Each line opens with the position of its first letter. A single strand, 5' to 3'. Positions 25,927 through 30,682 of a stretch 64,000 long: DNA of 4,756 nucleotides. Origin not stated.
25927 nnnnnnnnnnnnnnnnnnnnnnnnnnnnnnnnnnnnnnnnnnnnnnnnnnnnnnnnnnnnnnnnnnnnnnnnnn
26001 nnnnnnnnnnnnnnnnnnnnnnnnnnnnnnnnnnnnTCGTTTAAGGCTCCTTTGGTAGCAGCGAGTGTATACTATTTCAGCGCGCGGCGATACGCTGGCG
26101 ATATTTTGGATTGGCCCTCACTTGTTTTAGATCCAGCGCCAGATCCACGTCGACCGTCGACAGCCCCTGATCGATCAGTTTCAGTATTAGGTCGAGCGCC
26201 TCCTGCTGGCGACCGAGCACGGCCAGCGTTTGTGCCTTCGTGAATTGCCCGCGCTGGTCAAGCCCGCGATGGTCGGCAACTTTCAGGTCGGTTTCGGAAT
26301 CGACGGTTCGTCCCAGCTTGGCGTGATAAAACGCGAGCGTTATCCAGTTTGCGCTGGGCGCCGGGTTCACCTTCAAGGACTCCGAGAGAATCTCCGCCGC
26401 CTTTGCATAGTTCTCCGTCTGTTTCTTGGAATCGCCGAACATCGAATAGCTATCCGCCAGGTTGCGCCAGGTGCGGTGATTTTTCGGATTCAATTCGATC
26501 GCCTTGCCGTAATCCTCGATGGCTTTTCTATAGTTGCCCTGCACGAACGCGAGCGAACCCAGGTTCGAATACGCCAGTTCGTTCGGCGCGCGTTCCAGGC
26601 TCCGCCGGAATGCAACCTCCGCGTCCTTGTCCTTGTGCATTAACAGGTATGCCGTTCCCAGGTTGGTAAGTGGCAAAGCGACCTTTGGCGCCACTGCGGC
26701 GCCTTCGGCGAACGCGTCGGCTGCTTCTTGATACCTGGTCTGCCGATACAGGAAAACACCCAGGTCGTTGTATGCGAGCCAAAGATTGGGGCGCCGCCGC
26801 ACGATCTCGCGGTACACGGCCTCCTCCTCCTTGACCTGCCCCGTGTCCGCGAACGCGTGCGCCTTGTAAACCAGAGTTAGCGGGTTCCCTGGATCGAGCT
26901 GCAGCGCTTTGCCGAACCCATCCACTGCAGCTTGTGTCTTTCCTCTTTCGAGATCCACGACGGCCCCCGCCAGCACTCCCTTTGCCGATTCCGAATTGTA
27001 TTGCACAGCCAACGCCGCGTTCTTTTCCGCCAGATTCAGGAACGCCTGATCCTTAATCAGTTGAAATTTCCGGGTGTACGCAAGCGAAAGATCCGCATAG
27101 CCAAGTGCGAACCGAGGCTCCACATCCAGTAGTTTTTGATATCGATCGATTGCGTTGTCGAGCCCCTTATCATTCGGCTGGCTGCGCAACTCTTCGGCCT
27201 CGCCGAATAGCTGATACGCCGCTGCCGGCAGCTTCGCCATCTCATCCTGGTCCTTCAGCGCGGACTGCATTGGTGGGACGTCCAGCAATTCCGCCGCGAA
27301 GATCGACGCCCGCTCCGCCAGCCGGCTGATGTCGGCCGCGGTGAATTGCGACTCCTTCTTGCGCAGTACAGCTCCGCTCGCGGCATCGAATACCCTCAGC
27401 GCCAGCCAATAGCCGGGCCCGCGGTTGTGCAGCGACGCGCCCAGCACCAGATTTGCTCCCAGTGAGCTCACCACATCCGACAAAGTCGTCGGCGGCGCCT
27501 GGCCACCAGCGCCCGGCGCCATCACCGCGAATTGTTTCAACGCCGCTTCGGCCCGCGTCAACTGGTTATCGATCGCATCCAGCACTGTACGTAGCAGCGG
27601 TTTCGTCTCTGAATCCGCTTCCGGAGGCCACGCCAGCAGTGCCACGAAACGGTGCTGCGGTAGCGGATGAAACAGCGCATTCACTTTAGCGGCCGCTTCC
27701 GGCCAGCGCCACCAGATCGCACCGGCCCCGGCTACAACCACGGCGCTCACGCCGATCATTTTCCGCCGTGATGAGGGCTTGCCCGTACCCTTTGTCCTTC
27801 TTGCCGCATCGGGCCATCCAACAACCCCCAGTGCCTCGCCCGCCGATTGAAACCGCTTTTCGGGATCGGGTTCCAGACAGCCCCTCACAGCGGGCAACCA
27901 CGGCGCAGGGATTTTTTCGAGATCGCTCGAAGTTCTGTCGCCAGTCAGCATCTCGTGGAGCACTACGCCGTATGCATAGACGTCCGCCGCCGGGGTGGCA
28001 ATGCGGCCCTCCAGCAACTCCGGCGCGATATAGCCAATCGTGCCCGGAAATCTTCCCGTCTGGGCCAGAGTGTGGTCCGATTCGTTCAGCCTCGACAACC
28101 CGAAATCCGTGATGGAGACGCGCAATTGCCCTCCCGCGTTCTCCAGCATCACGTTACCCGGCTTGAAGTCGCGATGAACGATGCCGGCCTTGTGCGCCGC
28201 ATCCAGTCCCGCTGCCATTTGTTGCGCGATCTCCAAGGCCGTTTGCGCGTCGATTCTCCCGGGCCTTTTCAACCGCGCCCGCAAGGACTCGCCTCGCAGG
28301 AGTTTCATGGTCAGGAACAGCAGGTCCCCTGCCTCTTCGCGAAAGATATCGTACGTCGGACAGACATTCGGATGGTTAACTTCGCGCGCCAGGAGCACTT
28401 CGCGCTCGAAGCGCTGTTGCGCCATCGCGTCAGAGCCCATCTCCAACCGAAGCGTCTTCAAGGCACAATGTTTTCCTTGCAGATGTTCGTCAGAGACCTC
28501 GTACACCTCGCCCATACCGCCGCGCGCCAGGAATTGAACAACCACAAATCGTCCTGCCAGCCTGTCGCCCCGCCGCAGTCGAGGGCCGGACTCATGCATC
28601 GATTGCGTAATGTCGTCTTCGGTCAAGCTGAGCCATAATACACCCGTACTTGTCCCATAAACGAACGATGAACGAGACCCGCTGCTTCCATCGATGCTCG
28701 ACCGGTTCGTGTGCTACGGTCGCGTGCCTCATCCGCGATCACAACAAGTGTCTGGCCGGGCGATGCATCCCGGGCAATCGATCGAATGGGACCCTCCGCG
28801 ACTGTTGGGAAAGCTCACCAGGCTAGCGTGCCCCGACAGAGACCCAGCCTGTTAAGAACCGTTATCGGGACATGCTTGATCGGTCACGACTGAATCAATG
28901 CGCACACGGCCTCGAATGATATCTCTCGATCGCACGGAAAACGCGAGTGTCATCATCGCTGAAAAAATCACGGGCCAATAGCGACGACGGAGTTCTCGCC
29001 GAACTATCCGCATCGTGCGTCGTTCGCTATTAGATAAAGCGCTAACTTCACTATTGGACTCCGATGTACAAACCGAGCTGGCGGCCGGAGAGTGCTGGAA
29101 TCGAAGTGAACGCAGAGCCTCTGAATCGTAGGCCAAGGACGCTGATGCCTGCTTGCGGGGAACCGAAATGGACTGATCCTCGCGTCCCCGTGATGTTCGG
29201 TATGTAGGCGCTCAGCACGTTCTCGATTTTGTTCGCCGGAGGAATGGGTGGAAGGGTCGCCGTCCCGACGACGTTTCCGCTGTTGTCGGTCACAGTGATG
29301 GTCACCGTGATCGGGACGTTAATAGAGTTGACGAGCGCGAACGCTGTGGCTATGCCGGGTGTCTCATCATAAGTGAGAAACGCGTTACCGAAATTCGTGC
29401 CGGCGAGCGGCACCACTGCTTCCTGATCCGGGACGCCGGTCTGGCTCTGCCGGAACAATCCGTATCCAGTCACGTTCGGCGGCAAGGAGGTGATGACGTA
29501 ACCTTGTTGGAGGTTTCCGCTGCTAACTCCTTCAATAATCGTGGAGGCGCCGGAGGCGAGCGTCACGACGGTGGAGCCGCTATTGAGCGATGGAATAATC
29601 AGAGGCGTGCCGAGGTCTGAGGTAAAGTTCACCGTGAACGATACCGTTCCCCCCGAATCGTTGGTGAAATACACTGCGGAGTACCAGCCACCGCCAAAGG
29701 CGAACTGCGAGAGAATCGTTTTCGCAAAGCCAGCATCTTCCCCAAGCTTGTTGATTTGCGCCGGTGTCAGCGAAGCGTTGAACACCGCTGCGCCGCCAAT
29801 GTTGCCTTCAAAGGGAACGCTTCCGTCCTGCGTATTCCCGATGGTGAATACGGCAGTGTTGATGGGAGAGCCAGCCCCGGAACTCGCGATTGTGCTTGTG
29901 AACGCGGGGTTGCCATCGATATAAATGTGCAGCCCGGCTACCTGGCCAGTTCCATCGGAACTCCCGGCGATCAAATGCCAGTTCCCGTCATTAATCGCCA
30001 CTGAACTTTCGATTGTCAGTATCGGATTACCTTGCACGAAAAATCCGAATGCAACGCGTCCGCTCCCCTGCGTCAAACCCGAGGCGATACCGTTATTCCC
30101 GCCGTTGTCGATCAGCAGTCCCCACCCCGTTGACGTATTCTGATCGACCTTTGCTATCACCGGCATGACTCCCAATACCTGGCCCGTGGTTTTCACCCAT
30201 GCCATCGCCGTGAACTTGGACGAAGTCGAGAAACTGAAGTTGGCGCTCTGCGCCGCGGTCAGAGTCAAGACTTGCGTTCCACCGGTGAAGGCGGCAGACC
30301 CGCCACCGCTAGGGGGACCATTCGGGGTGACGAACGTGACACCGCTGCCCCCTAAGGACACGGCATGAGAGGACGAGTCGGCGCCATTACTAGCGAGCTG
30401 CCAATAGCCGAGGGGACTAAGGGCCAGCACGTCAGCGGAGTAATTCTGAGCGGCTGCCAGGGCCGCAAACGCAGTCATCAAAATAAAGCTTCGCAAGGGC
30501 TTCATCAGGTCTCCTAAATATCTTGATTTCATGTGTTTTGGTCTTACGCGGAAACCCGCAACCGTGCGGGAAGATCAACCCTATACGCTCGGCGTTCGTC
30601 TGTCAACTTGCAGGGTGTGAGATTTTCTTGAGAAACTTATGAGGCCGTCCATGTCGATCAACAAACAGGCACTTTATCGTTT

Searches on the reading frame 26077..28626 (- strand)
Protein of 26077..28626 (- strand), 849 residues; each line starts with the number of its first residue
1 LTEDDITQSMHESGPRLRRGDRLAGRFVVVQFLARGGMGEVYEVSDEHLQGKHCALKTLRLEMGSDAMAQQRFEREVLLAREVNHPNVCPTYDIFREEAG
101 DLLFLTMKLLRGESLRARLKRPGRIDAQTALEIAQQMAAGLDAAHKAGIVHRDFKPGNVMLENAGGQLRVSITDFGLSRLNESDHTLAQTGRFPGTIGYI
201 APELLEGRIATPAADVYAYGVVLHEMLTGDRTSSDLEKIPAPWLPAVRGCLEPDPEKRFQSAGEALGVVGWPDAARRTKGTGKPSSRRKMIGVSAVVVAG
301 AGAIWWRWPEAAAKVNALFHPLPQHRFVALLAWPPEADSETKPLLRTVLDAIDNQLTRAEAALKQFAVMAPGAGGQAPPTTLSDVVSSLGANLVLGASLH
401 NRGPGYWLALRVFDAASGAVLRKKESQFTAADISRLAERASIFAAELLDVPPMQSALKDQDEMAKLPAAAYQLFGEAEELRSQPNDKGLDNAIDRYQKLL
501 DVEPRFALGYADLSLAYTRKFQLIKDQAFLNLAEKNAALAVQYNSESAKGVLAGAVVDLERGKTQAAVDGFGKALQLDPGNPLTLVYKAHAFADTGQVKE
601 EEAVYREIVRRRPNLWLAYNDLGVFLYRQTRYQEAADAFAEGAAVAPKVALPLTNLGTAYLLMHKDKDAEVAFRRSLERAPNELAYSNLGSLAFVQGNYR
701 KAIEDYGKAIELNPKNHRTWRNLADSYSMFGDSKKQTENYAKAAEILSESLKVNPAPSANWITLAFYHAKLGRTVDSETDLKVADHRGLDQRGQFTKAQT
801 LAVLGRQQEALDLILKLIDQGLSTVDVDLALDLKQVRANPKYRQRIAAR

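Call 9: search_protein_families(library=pfam, proteins=[window:26077-28626:-], max_evalue=0.01)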
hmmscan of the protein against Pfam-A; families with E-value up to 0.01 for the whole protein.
window:26077-28626:- (849 aa): 22 families
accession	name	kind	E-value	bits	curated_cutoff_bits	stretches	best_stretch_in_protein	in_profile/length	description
PF00069.31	Pkinase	-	6e-41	141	31.7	1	29-234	3-198/263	Protein kinase domain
PF07714.23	PK_Tyr_Ser-Thr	-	3.7e-30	105.5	23.1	1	31-234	5-206/258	Protein tyrosine and serine/threonine kinase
PF07719.23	TPR_2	-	6e-25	85.7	27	2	685-716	3-34/34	Tetratricopeptide repeat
PF00515.34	TPR_1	-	1.5e-21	75.7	27.8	2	685-716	3-34/34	Tetratricopeptide repeat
PF13431.12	TPR_17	-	8.9e-18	63.5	24.4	1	706-735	2-31/34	Tetratricopeptide repeat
PF14559.12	TPR_19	-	2.8e-15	56.8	25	1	559-614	2-57/68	Tetratricopeptide repeat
PF13181.12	TPR_8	-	3.8e-15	55.1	25.7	1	685-716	3-34/34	Tetratricopeptide repeat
PF13424.12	TPR_12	-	4.8e-15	56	30.1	2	685-753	5-74/77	Tetratricopeptide repeat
PF13432.12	TPR_16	-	1.9e-13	51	32.7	1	689-726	3-40/65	Tetratricopeptide repeat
PF23914.1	TPR_CcmH_CycH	-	2.4e-13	50.6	42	2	670-774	36-137/158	Cytochrome c-type biogenesis protein H TPR domain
PF13414.12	TPR_11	-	1.2e-12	47.8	26.8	1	694-727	5-38/42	TPR repeat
PF13428.12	TPR_14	-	3.4e-12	46.2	23.5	1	689-725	7-43/44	Tetratricopeptide repeat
PF13371.12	TPR_9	-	6.2e-07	29.8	35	0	604-647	17-60/73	Tetratricopeptide repeat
PF24575.1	TPR_Slam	-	7.4e-07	30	35.2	0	586-639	51-104/104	Surface lipoprotein assembly modifier, N-terminal TPR repeats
PF01636.29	APH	-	9.5e-07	29.3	23.2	1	108-179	133-198/239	Phosphotransferase enzyme family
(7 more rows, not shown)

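Call 90: list_cluster_members(proteins=[window:26077-28626:-, window:14991-18092:+, window:58129-60399:+, window:30639-32543:+, window:29051-30532:-, window:13149-14666:-, window:6653-8140:+])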
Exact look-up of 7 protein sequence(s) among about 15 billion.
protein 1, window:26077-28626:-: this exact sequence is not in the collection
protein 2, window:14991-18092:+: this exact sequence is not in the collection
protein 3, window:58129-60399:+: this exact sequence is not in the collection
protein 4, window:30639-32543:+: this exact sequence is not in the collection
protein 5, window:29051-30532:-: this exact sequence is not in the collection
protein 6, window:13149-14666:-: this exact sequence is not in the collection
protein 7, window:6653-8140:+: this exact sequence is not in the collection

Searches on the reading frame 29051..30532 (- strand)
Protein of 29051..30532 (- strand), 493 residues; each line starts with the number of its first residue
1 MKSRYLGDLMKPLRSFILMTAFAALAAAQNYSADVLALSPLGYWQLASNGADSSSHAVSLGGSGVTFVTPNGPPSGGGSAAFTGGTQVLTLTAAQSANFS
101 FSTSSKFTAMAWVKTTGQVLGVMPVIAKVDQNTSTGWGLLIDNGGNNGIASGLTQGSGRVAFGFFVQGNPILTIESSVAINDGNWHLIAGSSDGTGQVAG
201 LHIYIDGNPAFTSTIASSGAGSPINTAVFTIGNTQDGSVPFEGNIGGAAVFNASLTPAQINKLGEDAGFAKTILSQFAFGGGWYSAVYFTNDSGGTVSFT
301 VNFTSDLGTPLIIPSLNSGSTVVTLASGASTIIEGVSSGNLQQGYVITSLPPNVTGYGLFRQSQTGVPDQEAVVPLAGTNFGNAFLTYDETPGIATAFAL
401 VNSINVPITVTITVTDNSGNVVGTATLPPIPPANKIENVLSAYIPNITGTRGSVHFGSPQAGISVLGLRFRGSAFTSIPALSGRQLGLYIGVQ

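Call 9: search_protein_families(library=pfam, proteins=[window:29051-30532:-], max_evalue=0.01)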
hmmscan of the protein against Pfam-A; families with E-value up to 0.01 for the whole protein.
window:29051-30532:- (493 aa): 2 families
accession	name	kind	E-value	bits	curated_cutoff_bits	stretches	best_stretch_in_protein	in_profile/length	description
PF13385.13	Laminin_G_3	-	4e-17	63.2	27.6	1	94-261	7-151/151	Concanavalin A-like lectin/glucanases superfamily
PF02210.31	Laminin_G_2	-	0.0079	17.1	22.9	0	133-217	3-83/126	Laminin G domain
